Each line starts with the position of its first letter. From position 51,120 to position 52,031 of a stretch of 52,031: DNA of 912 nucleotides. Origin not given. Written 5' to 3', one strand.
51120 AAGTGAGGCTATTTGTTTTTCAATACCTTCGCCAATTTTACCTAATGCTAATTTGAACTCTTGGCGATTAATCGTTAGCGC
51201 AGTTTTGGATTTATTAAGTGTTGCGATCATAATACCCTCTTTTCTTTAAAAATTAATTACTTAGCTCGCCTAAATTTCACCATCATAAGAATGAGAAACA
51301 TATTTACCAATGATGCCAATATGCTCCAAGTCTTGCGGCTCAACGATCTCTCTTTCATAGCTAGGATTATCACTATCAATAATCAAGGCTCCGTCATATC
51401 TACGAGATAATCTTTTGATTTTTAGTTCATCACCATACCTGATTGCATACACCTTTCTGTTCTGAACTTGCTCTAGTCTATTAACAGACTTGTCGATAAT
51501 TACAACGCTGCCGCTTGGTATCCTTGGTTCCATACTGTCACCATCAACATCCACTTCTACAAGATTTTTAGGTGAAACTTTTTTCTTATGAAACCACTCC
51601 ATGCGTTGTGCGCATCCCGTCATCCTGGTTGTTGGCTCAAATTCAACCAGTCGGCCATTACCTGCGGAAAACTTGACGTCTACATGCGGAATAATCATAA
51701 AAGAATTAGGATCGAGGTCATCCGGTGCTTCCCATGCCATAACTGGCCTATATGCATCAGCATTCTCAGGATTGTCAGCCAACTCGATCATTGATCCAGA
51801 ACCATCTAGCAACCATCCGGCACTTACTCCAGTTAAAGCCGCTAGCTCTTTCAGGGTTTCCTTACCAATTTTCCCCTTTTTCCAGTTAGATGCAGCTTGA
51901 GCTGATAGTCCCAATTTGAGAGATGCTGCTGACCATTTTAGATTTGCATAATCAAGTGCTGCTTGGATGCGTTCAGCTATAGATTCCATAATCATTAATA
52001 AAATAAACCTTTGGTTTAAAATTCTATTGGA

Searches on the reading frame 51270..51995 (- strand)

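Call 60: search_protein_families(library=pfam, proteins=[window:51270-51995:-], max_evalue=0.001)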
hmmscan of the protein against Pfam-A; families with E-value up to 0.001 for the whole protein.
window:51270-51995:- (241 aa): 2 families
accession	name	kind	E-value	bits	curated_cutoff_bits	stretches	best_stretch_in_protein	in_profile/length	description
PF00717.28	Peptidase_S24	-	1.5e-16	60.6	23.3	1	133-229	22-115/116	Peptidase S24-like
PF01381.28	HTH_3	-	0.00046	20.6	23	1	17-62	8-55/55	Helix-turn-helix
